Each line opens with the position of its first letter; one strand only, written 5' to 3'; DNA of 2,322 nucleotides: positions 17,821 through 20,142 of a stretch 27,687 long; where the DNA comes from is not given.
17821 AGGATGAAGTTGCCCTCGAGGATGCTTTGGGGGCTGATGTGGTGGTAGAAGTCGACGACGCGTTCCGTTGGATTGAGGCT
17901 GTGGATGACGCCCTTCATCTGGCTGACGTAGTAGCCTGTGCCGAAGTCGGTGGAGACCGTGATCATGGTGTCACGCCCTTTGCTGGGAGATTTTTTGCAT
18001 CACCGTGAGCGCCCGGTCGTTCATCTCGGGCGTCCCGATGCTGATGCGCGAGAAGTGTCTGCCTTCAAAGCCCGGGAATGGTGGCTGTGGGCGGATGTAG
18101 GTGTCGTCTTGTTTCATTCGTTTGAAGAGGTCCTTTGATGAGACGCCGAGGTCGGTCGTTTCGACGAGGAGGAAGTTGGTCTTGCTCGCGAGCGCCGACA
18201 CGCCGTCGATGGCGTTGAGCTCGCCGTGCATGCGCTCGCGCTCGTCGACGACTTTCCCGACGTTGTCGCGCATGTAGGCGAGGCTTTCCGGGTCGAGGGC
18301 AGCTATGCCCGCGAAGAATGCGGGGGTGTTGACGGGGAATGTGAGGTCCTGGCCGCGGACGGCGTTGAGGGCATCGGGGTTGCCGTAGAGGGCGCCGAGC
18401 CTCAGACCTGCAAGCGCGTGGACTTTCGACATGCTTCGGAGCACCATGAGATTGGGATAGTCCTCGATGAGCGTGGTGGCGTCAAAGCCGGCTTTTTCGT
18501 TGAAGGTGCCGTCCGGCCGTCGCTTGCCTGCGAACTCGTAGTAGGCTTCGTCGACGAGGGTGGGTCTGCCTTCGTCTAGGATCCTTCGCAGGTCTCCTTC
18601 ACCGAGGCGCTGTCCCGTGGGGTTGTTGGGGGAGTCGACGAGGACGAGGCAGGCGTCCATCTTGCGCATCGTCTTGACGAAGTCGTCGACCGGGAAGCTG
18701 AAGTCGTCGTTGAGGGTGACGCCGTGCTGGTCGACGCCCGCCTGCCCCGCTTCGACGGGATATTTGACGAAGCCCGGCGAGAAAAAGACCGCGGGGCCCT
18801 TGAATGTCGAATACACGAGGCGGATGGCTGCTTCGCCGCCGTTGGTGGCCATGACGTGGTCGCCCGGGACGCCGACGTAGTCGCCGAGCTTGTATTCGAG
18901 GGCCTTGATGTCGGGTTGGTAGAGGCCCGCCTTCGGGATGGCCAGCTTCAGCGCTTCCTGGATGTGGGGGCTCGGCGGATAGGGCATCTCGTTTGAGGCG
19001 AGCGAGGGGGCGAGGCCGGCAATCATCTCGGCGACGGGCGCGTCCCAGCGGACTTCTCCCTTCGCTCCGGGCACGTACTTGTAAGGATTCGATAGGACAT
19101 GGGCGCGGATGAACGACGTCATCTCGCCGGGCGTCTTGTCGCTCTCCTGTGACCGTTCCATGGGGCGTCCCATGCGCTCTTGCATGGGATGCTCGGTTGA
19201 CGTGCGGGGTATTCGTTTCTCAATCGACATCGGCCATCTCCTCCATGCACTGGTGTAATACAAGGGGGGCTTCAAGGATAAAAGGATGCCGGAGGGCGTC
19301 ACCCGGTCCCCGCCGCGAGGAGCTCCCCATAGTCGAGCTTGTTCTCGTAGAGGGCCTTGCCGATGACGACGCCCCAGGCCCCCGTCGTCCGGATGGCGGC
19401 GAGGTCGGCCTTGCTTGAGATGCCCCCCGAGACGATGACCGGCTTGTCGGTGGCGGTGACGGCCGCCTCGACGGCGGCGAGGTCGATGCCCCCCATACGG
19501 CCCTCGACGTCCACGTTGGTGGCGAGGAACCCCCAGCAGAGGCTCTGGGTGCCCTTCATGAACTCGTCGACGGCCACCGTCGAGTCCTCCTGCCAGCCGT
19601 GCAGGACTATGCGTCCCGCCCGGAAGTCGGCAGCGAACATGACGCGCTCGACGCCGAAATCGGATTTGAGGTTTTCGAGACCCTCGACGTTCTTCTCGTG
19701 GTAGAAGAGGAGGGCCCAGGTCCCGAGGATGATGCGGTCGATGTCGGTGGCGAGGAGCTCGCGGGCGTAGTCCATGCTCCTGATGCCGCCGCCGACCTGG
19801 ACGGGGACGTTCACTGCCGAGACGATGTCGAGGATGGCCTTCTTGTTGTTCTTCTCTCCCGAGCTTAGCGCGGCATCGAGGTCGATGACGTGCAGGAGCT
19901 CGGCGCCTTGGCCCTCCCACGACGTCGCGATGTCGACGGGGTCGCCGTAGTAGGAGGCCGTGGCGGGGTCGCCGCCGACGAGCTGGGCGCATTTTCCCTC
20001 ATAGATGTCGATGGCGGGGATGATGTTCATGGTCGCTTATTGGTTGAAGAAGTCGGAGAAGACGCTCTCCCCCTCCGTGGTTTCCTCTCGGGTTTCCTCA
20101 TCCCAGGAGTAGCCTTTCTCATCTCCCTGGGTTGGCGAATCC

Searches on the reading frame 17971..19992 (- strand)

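Call 10: search_protein_families(library=pfam, proteins=[window:17971-19992:-], max_evalue=0.001)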
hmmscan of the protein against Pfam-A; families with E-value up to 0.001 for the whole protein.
window:17971-19992:- (673 aa): 1 family
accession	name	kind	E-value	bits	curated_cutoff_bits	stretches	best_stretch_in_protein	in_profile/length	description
PF00155.27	Aminotran_1_2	-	3.8e-37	128.8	19.7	1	331-663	6-359/361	Aminotransferase class I and II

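Call 33: search_protein_families(library=ncbifam, proteins=[window:17971-19992:-], max_evalue=0.01)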
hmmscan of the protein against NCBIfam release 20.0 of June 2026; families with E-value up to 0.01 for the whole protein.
window:17971-19992:- (673 aa): 47 families (the best 25 are shown)
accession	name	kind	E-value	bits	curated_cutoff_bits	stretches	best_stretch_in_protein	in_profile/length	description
TIGR01141.1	hisC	equivalog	3.4e-63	213.6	276.55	1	330-668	24-349/349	histidinol-phosphate transaminase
TIGR01140.1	L_thr_O3P_dcar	equivalog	3.5e-41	141.4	290.55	1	341-663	32-328/331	threonine-phosphate decarboxylase CobD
NF002878.0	PRK03321.1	subfamily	6.9e-41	140.1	374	1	328-671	24-351/352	histidinol-phosphate transaminase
NF002877.0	PRK03317.1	equivalog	6.6e-38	130.5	409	1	330-671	35-369/374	histidinol-phosphate transaminase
NF003496.0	PRK05166.1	equivalog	8.7e-35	120.2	540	1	330-670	40-371/373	histidinol-phosphate transaminase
NF005915.1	PRK07908.1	equivalog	4.5e-33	115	360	1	331-664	17-330/332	Rv2231c family histidinol phosphate aminotransferase CobC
NF006580.0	PRK09105.1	subfamily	1.9e-29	102.7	444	1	330-669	50-371/375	pyridoxal phosphate-dependent aminotransferase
NF053748.1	bifunc_CobBC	exception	5.2e-28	97.8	950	1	331-663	485-794/797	bifunctional hydrogenobyrinic acid a,c-diamide synthase/histidinol phosphate aminotransferase CobBC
NF002726.0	PRK02610.1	equivalog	1.7e-23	83.2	391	1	379-671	93-371/374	histidinol-phosphate transaminase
NF006014.0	PRK08153.1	equivalog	4.1e-23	81.8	510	1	330-657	37-352/370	pyridoxal phosphate-dependent aminotransferase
NF051461.1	pyoverd_PtaA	equivalog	1e-22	80.4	500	1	331-612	39-310/359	pyoverdine biosynthesis transaminase PtaA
NF041364.1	GntC_guanitoxin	equivalog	1.3e-17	63.8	415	1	373-656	56-343/356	guanitoxin biosynthesis PLP-dependent (S)-gamma-hydroxy-L-arginine cyclodehydratase GntC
NF004870.0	PRK06225.1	equivalog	5e-15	55.1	351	1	364-657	70-361/380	pyridoxal phosphate-dependent aminotransferase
NF004770.0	PRK06108.1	subfamily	3e-11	42.8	422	1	375-611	94-333/396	pyridoxal phosphate-dependent aminotransferase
NF006225.0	PRK08354.1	equivalog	1e-10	41.5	288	1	425-669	107-316/318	putative aminotransferase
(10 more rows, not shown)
